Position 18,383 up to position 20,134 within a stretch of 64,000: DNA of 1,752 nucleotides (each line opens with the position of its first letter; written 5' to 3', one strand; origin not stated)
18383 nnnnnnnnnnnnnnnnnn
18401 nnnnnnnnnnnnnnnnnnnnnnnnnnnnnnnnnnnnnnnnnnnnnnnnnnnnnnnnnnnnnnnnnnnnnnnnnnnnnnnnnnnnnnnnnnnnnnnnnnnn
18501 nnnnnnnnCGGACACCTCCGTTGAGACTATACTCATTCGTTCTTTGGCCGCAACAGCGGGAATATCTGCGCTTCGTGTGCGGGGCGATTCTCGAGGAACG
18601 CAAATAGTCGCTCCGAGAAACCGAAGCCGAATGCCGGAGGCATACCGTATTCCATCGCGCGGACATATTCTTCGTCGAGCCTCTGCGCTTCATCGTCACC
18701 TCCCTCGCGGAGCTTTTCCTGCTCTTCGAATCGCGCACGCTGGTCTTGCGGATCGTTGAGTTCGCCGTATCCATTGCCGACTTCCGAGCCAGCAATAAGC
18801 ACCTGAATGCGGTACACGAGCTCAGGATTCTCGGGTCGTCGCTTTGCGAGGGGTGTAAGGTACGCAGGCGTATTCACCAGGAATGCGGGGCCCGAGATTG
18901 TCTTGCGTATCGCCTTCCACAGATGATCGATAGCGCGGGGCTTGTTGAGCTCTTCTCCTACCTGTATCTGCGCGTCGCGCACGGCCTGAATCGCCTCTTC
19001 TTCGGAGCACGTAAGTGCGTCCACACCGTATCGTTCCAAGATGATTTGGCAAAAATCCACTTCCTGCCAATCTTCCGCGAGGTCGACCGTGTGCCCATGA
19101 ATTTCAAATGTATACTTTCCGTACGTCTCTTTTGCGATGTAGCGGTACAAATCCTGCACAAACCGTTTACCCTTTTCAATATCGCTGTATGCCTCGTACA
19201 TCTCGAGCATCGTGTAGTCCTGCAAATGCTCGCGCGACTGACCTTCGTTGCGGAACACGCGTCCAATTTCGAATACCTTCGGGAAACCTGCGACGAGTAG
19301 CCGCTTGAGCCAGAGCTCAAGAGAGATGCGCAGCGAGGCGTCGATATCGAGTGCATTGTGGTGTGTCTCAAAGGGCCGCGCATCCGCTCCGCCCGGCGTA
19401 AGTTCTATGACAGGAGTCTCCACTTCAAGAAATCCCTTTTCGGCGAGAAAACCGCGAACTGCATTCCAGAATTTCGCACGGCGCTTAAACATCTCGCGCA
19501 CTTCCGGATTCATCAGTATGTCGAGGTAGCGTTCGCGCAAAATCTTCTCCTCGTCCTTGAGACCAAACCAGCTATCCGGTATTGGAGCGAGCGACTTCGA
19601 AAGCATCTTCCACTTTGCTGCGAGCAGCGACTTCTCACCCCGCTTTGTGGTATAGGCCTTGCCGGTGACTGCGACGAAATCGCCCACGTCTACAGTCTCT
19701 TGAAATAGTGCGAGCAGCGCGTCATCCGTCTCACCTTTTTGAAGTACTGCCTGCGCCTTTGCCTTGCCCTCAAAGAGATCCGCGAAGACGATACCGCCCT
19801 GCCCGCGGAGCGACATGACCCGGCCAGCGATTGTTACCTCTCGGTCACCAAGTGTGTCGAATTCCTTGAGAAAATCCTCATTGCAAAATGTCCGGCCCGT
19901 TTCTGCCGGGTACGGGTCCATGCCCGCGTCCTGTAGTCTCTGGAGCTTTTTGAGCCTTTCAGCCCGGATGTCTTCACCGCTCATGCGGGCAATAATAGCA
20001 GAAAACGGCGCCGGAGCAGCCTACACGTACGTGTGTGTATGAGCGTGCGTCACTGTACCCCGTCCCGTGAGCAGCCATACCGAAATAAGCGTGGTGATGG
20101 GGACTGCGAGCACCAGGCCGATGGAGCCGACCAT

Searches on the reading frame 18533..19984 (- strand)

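Call 42: search_protein_families(library=pfam, proteins=[window:18533-19984:-], max_evalue=0.001)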
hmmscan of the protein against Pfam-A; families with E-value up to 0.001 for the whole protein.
window:18533-19984:- (483 aa): 2 families
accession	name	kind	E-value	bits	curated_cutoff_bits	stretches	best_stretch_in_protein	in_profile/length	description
PF00152.25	tRNA-synt_2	-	1.6e-60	205.2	25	1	144-476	1-305/308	tRNA synthetases class II (D, K and N)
PF01336.31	tRNA_anti-codon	-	4.4e-11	43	27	1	50-127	1-74/75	OB-fold nucleic acid binding domain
